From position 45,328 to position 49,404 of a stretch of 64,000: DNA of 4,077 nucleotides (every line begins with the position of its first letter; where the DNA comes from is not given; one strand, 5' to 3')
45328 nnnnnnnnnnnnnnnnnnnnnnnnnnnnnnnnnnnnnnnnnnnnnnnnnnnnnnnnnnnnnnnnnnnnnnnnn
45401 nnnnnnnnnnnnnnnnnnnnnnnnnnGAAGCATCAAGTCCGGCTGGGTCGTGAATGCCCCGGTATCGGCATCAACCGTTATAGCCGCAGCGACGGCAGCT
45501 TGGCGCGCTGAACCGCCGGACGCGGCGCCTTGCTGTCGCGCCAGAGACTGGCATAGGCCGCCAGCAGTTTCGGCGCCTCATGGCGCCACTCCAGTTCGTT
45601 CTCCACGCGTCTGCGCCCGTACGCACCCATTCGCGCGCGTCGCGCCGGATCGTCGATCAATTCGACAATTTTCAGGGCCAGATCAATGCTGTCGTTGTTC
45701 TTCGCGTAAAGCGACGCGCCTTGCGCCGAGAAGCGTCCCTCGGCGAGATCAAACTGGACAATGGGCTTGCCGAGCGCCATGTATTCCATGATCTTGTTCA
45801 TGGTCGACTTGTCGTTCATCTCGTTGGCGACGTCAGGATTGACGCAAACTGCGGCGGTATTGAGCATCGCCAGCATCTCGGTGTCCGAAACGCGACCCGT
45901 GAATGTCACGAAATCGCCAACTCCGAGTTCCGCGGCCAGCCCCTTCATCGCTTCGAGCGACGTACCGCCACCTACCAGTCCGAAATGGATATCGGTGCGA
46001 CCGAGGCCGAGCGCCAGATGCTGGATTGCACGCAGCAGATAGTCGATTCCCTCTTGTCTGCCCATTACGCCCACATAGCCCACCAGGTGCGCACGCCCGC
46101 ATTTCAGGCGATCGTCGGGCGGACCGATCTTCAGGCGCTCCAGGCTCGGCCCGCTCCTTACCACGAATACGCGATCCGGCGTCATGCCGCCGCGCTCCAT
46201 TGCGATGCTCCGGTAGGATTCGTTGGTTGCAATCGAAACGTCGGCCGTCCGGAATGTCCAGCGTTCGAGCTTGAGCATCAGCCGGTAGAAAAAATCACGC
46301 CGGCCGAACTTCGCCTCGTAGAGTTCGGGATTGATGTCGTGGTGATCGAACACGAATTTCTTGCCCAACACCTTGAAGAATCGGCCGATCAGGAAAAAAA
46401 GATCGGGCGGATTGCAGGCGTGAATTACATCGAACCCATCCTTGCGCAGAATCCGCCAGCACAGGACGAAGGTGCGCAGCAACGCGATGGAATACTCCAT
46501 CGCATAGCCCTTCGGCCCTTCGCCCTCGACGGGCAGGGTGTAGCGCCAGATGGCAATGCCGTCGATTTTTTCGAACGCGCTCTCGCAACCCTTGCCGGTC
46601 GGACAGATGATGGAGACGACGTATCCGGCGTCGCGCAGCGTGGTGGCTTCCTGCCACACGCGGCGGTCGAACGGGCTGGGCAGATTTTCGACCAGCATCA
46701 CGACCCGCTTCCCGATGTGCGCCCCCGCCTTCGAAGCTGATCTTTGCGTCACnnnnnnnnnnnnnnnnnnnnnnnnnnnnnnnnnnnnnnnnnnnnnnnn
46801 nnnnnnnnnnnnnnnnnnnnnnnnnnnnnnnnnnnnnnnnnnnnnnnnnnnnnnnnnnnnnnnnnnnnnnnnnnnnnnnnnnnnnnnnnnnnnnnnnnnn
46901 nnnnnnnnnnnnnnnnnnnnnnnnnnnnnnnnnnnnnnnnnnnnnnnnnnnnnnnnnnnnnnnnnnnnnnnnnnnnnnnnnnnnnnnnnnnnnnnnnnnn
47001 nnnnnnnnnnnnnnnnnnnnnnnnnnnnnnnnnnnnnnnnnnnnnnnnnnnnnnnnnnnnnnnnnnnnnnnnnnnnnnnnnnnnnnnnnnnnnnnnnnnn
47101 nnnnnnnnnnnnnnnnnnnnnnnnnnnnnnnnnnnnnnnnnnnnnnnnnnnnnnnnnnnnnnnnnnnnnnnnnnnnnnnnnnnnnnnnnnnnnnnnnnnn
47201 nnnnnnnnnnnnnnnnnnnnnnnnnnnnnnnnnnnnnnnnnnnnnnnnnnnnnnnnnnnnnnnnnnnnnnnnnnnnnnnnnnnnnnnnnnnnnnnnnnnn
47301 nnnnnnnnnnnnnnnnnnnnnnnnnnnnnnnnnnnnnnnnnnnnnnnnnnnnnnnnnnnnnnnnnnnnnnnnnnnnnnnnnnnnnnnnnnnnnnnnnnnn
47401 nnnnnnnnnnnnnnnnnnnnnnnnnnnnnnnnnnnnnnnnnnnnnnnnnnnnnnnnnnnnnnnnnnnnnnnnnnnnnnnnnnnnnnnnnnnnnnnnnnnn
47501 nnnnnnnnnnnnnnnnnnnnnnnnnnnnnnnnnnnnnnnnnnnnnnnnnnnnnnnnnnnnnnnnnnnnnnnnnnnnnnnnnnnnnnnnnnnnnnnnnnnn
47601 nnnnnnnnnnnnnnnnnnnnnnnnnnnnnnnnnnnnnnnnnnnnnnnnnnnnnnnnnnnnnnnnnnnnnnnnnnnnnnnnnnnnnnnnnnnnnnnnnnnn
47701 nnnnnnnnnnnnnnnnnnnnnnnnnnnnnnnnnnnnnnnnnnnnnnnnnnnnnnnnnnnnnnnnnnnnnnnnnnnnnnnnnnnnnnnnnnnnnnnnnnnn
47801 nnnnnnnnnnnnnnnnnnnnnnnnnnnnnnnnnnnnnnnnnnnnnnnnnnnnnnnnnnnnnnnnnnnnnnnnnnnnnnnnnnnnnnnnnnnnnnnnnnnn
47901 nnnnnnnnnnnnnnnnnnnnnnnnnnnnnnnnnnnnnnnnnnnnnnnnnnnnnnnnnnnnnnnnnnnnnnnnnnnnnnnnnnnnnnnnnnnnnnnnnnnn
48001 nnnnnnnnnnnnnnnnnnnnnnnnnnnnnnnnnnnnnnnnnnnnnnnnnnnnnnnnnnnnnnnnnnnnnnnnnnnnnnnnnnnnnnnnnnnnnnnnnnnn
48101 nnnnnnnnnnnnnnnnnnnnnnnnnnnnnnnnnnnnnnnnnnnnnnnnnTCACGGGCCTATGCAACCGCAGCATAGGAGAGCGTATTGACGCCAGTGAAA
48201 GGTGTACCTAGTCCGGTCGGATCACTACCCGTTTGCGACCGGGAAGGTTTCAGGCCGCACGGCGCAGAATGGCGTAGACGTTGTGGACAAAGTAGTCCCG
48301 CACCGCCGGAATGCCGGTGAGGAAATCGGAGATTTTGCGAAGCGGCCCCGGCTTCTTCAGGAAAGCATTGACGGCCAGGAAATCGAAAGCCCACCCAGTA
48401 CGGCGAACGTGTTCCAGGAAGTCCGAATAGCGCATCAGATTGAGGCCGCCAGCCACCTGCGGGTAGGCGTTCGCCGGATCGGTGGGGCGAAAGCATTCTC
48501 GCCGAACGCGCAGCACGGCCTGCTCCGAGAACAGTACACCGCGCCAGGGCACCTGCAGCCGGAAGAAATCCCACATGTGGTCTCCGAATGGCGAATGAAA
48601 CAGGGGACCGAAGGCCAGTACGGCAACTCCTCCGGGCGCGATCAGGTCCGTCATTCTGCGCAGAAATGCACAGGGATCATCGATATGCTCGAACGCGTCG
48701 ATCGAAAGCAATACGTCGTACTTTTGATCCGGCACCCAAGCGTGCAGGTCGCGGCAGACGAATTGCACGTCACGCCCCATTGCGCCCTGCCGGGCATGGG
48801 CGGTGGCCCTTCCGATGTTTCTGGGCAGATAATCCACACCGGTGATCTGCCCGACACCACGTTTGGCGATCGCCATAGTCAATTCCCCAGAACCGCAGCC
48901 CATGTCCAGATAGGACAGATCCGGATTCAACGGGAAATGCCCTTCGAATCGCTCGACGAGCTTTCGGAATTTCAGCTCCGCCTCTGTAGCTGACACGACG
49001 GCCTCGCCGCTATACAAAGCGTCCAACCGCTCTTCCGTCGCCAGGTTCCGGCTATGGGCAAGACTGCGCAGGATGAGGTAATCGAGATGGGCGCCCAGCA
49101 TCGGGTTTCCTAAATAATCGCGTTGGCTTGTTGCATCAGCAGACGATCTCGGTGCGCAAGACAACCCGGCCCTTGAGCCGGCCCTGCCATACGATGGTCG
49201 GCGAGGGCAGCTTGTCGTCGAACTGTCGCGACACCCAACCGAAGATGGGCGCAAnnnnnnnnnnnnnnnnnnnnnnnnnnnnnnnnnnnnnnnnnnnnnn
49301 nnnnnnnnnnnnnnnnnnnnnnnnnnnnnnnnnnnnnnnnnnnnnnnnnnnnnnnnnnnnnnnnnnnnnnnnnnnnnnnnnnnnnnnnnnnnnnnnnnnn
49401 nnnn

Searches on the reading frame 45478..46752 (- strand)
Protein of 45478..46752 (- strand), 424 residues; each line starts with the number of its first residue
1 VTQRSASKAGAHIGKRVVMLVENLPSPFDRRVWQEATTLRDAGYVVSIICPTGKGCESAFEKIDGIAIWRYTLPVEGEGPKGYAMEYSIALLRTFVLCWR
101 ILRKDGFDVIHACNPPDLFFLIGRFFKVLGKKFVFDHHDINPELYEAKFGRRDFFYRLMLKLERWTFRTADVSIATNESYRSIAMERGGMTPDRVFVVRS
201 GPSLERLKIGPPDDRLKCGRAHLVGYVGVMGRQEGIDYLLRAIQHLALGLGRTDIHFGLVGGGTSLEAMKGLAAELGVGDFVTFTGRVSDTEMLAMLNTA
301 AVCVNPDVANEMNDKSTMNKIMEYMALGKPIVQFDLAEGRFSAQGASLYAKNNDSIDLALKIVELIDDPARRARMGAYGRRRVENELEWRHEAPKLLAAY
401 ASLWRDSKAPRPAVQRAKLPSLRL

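Call 11: search_protein_families(library=pfam, proteins=[window:45478-46752:-], max_evalue=0.001)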
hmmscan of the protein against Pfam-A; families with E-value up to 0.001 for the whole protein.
window:45478-46752:- (424 aa): 5 families
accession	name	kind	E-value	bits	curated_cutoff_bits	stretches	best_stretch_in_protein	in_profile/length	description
PF13692.12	Glyco_trans_1_4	-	6.4e-20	72.3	27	1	222-368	2-142/142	Glycosyl transferases group 1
PF00534.26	Glycos_transf_1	-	5.5e-16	59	26.4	1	223-382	17-172/172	Glycosyl transferases group 1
PF13439.12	Glyco_transf_4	-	2.2e-15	57.5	28.5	1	30-205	6-169/170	Glycosyltransferase Family 4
PF13579.12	Glyco_trans_4_4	-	6.8e-13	49.7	29.7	1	30-200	5-157/158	Glycosyl transferase 4-like domain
PF13524.12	Glyco_trans_1_2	-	2.6e-08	34.4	25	1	281-397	28-143/144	Glycosyl transferase-like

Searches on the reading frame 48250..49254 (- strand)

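Call 11: search_protein_families(library=pfam, proteins=[window:48250-49254:-], max_evalue=0.001)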
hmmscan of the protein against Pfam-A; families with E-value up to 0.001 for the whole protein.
window:48250-49254:- (334 aa): 8 families
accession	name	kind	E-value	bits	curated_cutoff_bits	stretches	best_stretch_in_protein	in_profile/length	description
PF13489.12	Methyltransf_23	-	1.3e-19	71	27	1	94-213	7-116/164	Methyltransferase domain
PF08241.18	Methyltransf_11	-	5.6e-17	62.6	21.2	1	116-212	1-94/95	Methyltransferase domain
PF13649.12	Methyltransf_25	-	7.6e-17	62.2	27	1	116-209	2-97/97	Methyltransferase domain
PF13847.12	Methyltransf_31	-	2.8e-16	59.9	27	1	111-212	3-108/145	Methyltransferase domain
PF08242.18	Methyltransf_12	-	5.3e-14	53.2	30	1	116-210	1-97/98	Methyltransferase domain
PF05175.20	MTS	-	1.6e-05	25.1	23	1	110-184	30-104/170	Methyltransferase small domain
PF06325.19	PrmA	-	5.2e-05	23.3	22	1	112-183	162-231/296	Ribosomal protein L11 methyltransferase (PrmA)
PF02353.26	CMAS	-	0.00093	19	27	0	107-213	58-164/273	Mycolic acid cyclopropane synthetase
